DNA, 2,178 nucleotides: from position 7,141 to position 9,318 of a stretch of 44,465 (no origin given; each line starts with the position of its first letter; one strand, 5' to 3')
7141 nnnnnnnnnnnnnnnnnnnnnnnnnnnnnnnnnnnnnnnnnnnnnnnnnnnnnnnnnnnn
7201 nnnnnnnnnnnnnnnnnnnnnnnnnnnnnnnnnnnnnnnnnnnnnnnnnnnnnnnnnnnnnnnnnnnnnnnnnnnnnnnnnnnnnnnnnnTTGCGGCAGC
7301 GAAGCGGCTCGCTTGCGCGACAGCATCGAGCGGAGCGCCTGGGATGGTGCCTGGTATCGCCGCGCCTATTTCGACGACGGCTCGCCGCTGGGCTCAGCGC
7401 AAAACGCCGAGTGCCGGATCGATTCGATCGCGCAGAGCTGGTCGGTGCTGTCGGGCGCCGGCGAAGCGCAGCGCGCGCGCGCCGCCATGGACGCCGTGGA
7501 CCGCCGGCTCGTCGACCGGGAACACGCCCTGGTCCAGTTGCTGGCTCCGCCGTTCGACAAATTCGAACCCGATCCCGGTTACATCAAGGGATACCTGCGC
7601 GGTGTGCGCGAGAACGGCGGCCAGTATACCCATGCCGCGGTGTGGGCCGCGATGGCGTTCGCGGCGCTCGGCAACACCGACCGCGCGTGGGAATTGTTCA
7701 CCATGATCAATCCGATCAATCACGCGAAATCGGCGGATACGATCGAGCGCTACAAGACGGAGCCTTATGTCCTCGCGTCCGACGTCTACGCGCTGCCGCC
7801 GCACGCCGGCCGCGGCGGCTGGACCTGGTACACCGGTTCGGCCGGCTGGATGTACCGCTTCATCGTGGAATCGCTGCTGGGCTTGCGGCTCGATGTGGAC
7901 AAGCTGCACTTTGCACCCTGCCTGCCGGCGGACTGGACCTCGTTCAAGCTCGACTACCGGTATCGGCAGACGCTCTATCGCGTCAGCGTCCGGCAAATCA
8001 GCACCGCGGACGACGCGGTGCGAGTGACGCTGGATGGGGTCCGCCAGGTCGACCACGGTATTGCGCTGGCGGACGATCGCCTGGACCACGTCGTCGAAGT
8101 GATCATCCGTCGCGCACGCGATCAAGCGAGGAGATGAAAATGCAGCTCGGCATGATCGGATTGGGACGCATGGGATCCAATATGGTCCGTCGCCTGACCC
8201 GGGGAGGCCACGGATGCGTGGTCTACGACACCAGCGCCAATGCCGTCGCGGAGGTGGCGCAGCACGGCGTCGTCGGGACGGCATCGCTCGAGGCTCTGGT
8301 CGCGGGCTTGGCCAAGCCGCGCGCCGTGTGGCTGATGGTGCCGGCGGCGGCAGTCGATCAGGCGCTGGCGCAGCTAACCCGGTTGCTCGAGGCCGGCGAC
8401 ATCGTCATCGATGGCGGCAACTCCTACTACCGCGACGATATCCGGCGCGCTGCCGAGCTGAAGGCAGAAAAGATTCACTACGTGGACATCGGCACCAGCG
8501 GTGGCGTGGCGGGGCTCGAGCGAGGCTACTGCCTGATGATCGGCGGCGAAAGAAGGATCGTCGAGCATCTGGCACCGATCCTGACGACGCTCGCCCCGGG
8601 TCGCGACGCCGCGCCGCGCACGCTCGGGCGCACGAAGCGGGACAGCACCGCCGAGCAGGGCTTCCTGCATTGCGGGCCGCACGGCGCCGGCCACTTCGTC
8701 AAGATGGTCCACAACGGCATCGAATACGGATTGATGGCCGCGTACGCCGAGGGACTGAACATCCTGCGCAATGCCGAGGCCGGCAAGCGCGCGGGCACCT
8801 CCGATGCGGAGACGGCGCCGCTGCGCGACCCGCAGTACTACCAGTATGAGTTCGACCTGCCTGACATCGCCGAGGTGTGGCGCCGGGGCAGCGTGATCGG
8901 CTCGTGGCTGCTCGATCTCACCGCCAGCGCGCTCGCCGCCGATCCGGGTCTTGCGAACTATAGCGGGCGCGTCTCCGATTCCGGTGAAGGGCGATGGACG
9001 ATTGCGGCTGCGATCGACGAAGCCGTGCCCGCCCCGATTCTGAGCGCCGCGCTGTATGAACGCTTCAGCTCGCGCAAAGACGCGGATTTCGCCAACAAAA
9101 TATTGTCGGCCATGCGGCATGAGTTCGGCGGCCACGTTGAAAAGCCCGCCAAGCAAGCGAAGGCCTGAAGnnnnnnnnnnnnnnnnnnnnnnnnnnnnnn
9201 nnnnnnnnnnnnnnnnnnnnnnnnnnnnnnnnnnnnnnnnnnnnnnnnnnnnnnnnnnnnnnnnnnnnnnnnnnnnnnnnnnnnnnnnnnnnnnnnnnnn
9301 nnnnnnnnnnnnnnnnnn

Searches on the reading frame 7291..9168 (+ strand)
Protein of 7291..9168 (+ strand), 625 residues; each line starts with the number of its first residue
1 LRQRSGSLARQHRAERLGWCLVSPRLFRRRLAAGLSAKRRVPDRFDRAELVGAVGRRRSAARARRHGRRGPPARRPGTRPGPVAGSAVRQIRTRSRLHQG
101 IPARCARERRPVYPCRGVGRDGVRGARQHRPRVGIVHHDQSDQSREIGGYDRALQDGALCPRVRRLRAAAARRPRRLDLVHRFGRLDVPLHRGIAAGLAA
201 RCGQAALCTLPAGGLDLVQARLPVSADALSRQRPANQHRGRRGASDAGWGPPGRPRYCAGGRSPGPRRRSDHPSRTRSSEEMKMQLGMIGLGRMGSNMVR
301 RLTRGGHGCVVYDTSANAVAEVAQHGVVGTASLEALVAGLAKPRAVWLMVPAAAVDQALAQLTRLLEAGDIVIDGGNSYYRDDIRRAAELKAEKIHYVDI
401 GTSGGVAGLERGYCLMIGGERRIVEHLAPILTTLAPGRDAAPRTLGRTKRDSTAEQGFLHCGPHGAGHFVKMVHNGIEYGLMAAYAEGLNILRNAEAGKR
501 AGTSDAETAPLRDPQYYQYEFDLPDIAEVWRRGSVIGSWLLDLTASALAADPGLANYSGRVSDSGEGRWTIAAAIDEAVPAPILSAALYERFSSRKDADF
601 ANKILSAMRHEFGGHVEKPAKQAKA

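Call 13: search_protein_families(library=pfam, proteins=[window:7291-9168:+])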
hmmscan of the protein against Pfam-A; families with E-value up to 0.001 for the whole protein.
window:7291-9168:+ (625 aa): 5 families
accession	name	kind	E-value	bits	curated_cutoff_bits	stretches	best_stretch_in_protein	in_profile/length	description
PF03446.21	NAD_binding_2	-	3.5e-37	128.3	21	1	286-435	2-153/161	NAD binding domain of 6-phosphogluconate dehydrogenase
PF00393.24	6PGD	-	3.2e-19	69.9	27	2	467-495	1-29/290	6-phosphogluconate dehydrogenase, C-terminal domain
PF03807.23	F420_oxidored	-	3.3e-05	24.8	21.6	1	286-375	2-91/94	NADP oxidoreductase coenzyme F420-dependent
PF02826.25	2-Hacid_dh_C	-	8.2e-05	22.5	25.1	1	273-338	26-90/178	D-isomer specific 2-hydroxyacid dehydrogenase, NAD binding domain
PF02254.24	TrkA_N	-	0.00019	22.2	23.8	1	289-364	4-84/116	TrkA-N domain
